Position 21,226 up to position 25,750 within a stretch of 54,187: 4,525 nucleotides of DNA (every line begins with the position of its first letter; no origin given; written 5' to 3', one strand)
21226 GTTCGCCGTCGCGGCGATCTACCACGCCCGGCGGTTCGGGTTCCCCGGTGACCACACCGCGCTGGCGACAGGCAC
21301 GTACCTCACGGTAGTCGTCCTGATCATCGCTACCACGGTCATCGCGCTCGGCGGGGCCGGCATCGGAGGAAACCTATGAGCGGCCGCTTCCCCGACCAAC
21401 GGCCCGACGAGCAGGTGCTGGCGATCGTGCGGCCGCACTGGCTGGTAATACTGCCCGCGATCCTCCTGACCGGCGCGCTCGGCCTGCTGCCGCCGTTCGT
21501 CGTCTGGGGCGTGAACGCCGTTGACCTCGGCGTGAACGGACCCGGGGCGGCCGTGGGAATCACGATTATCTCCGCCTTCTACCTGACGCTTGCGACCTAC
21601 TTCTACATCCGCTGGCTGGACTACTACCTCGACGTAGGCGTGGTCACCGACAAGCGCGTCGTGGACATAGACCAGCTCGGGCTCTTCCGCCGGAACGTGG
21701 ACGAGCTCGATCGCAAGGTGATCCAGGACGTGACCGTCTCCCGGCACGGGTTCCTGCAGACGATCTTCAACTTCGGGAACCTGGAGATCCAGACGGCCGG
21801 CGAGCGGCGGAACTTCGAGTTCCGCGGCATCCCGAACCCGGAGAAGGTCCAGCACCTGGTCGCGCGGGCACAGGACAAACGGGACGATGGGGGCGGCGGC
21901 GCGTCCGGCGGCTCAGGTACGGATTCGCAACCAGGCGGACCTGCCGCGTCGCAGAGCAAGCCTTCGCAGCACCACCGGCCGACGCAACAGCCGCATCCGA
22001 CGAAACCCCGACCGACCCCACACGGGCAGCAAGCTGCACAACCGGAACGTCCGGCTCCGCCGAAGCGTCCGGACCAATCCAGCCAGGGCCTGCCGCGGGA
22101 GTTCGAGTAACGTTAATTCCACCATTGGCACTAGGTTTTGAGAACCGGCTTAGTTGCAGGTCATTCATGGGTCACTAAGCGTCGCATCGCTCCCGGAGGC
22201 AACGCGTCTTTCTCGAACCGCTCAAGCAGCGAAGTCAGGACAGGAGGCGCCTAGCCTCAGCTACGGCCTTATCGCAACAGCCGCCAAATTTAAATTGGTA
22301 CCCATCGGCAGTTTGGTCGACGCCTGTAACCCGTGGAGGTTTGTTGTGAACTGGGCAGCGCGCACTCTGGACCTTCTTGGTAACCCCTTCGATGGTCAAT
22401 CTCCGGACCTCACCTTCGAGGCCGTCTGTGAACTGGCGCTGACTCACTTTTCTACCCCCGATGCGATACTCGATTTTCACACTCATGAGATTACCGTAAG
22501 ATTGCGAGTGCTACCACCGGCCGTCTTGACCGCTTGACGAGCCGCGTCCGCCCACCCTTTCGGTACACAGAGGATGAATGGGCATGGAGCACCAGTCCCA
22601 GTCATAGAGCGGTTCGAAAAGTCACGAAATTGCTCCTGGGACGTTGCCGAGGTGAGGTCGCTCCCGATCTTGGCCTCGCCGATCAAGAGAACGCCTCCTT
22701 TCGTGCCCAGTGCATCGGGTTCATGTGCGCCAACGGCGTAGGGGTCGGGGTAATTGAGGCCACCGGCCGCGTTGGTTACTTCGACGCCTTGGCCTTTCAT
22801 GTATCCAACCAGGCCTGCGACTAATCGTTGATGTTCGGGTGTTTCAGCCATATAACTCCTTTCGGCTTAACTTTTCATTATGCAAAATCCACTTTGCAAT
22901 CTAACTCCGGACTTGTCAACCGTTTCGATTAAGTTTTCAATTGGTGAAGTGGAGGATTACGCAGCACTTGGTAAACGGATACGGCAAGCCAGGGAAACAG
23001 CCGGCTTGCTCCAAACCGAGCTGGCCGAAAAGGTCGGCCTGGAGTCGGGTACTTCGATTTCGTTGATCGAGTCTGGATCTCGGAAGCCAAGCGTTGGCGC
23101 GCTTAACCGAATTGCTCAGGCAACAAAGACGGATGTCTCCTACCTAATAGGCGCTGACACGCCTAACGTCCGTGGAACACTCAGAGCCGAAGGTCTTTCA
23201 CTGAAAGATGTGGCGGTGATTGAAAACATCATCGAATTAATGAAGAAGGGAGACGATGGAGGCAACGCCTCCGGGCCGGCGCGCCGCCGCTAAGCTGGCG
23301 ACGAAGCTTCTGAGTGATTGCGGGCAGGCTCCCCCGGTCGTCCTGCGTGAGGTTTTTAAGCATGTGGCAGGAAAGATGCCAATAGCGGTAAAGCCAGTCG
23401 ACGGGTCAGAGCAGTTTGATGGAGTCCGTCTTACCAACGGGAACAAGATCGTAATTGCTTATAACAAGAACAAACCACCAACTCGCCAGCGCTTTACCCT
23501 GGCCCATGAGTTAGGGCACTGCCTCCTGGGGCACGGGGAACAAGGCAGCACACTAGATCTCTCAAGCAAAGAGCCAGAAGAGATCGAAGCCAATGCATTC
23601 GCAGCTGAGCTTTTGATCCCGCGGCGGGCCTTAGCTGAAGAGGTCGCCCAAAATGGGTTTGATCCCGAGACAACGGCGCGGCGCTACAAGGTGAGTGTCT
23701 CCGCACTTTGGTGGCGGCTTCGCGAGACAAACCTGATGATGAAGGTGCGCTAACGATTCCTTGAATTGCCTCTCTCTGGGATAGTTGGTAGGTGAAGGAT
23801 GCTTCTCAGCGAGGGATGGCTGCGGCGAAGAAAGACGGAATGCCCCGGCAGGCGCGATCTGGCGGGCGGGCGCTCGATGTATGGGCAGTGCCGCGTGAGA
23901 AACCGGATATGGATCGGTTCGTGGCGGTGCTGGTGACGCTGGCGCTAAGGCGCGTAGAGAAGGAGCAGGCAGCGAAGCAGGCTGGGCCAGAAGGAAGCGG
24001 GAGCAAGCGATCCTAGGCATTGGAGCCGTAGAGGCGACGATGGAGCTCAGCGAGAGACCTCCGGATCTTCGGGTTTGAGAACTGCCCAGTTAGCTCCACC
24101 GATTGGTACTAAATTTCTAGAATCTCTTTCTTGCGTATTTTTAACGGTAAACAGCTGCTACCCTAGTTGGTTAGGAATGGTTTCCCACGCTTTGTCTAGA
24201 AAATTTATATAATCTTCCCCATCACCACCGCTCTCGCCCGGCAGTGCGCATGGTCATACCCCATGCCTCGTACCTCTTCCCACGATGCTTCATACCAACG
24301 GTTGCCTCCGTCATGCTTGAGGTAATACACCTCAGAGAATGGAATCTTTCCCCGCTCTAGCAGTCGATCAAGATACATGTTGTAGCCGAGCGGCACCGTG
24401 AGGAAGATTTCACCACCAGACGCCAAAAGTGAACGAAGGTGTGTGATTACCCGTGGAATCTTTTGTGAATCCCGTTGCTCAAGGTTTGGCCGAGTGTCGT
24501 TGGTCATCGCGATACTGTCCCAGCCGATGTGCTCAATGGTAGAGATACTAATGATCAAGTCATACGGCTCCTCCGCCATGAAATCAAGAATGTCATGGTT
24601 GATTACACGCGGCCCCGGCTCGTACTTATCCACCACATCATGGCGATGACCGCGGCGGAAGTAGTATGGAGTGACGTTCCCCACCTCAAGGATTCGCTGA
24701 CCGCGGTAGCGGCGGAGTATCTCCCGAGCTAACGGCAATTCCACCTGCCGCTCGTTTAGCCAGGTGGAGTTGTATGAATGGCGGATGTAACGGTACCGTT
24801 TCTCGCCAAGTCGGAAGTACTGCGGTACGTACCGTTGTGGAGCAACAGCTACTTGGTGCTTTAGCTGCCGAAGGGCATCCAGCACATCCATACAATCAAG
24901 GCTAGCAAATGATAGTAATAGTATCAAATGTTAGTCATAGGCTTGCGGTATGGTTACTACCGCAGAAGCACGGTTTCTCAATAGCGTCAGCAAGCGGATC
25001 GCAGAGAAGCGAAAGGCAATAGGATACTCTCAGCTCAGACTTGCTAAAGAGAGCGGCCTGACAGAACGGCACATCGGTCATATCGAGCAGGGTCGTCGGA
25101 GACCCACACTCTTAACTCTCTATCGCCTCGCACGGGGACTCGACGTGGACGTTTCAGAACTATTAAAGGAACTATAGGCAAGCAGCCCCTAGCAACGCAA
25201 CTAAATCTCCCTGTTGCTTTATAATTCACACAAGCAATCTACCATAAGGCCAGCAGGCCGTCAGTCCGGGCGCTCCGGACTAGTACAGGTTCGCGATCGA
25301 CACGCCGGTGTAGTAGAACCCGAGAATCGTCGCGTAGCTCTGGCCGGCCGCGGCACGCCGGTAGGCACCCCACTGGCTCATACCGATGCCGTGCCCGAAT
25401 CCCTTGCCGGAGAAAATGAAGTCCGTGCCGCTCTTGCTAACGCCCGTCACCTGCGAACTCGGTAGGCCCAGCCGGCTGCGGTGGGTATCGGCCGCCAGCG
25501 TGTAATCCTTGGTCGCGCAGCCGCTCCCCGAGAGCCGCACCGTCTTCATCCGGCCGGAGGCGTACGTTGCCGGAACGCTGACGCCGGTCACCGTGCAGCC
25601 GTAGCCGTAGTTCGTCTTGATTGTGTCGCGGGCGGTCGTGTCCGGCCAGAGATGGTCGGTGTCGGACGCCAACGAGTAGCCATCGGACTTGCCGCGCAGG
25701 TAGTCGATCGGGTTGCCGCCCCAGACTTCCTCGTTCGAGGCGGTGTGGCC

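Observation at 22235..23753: Candidate compact inducible nuclease system: XRE + ImmA/IrrE protease pair back to back with a PD-(D/E)xK-like + Cys/His small-protein cassette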

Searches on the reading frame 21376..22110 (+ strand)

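Call 4: search_protein_families(library=pfam, proteins=[window:21376-22110:+], max_evalue=1)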
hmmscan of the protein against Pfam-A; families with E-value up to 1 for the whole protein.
window:21376-22110:+ (244 aa): 3 families
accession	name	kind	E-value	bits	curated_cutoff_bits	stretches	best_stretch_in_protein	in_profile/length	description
PF03703.20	bPH_2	-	4.1e-09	37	22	1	90-160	8-76/78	Bacterial PH domain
PF14470.12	bPH_3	-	0.0061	17.4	23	1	82-130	19-67/95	Bacterial PH domain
PF05518.16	Totivirus_coat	-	0.55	8.7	25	1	137-223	668-755/759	Totivirus coat protein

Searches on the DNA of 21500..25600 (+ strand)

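Call 51: search_rna_families(source=window, start=21500, end=25600, threshold=evalue, max_evalue=1)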
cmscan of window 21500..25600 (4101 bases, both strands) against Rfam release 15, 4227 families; matches with E-value up to 1: 0.
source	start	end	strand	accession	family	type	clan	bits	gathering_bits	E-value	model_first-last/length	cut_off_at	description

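Call 93: search_dna_similar(query=window:22111-25224:+, collection=plasmids, mode=distant, max_evalue=0.00001, max_rows=10)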
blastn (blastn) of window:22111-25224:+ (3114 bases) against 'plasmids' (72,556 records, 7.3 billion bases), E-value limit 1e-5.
No match.

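Call 94: search_dna_similar(query=window:22111-25224:+, collection=phages, mode=distant, max_evalue=0.00001, max_rows=10)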
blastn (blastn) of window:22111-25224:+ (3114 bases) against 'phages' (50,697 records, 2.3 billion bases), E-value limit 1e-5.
No match.

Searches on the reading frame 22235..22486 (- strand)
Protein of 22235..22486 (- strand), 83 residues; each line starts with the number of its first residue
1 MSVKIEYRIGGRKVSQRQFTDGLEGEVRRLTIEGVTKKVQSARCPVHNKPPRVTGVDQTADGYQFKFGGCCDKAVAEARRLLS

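Call 4: search_protein_families(library=pfam, proteins=[window:22235-22486:-], max_evalue=1)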
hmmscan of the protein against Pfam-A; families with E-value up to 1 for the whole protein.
window:22235-22486:- (83 aa): 0 families

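Call 6: search_protein_families(library=padloc, proteins=[window:22235-22486:-], max_evalue=1)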
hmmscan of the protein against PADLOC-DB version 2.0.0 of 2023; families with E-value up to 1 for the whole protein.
window:22235-22486:- (83 aa): 0 families

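Call 7: search_protein_families(library=ncbifam, proteins=[window:22235-22486:-], max_evalue=1)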
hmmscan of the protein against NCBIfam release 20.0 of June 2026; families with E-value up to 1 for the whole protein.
window:22235-22486:- (83 aa): 0 families

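Call 8: search_protein_families(library=phrogs, proteins=[window:22235-22486:-], max_evalue=1)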
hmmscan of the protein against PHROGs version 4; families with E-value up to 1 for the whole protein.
window:22235-22486:- (83 aa): 0 families

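Call 10: find_homologous_proteins(query=window:22235-22486:-, max_evalue=0.01)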
Query window:22235-22486:- (83 aa): 1 proteins with E <= 0.01 among 2 candidates.
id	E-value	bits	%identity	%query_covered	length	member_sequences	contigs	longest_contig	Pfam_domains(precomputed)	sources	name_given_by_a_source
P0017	1.4e-48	180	100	100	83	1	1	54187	-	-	-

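Call 46: predict_structure(protein=window:22235-22486:-)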
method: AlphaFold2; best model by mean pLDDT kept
length: 83 residues; sequences in the alignment: 1
mean_pLDDT: 89.3   pTM: 0.65
mean pLDDT of the five models: 89.3, 73.6, 70.4, 52.8, 50.2
residues with pLDDT >= 90: 44; 70-90: 38; 50-70: 1; < 50: 0
segments of 3 or more residues with pLDDT < 50: none
pLDDT, mean of each block of 10 residues (from residue 1): 85 93 90 91 91 90 89 88 82
secondary structure, 60 per line:
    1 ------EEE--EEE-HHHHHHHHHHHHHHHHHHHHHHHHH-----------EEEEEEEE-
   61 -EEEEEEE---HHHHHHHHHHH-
elements in order: E7-9 E12-14 H16-40 E52-59 E62-68 H72-82

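Call 50: fold_search(model_id=the predicted structure, library=pdb)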
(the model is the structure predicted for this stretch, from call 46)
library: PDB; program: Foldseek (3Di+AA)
matches with E <= 10: 202; with E <= 0.001: 0
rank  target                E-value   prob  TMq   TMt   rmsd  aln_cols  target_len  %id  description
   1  2e7v                  5.6e-01  0.23  0.32  0.26   5.5        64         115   14  Crystal structure of SEA domain of transmembrane protease from Mus musculus (released 2007-07-17)
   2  2cpq_MODEL_1_A        2.2e+00  0.12  0.25  0.23   3.4        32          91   34  Solution structure of the N-terminal KH domain of human FXR1 (released 2005-11-19)
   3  1ztg_D                2.7e+00  0.12  0.26  0.30   3.2        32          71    9  human alpha polyC binding protein KH1 (released 2006-05-27)
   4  6s53_G                2.7e+00  0.06  0.23  0.23  12.1        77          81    9  Crystal structure of TRIM21 RING domain in complex with an isopeptide-linked Ube2N~ubiquitin conjugate (released 2019-09-11)
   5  8uu4_g                2.7e+00  0.05  0.19  0.12  10.7        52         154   10  Cryo-EM structure of the Listeria innocua 70S ribosome in complex with HPF (structure I-A) (released 2024-02-28)
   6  2nug_A                2.7e+00  0.04  0.20  0.10  10.9        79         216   14  Crystal structure of RNase III from Aquifex aeolicus complexed with ds-RNA at 1.7-Angstrom Resolution (released 2007-11-20)
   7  2k3i_MODEL_1_A        2.9e+00  0.18  0.38  0.30   5.0        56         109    5  Solution NMR structure of protein yiiS from Shigella flexneri. Northeast Structural Genomics Consortium target (released 2008-07-08)
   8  7yz4                  2.9e+00  0.03  0.19  0.03  10.8        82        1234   12  Mouse endoribonuclease Dicer (composite structure) (released 2022-11-16)
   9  5o60_Y                3.5e+00  0.03  0.17  0.22   5.1        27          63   18  Structure of the 50S large ribosomal subunit from Mycobacterium smegmatis (released 2017-07-12)
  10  3c4t                  3.5e+00  0.03  0.22  0.10  12.9        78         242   15  Structure of RNaseIIIb and dsRNA binding domains of mouse Dicer (released 2008-02-19)
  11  3vr6_G                3.5e+00  0.03  0.20  0.11  10.8        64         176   11  Crystal structure of AMP-PNP bound Enterococcus hirae V1-ATPase [bV1] (released 2013-01-16)
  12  3c4b                  3.5e+00  0.02  0.17  0.09  12.1        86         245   12  Structure of RNaseIIIb and dsRNA binding domains of mouse Dicer (released 2008-02-19)
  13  7mpw_F                3.7e+00  0.06  0.26  0.26   4.7        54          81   18  CmcB from Type II Cut MCP (released 2021-09-08)
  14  4wua                  3.7e+00  0.03  0.16  0.06   9.8        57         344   14  Crystal structure of human SRPK1 complexed to an inhibitor SRPIN340 (released 2015-09-16)
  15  3nc0_D                4.0e+00  0.02  0.16  0.03  15.9        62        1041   19  Crystal structure of the HIV-1 Rev NES-CRM1-RanGTP nuclear export complex (crystal II) (released 2010-10-27)
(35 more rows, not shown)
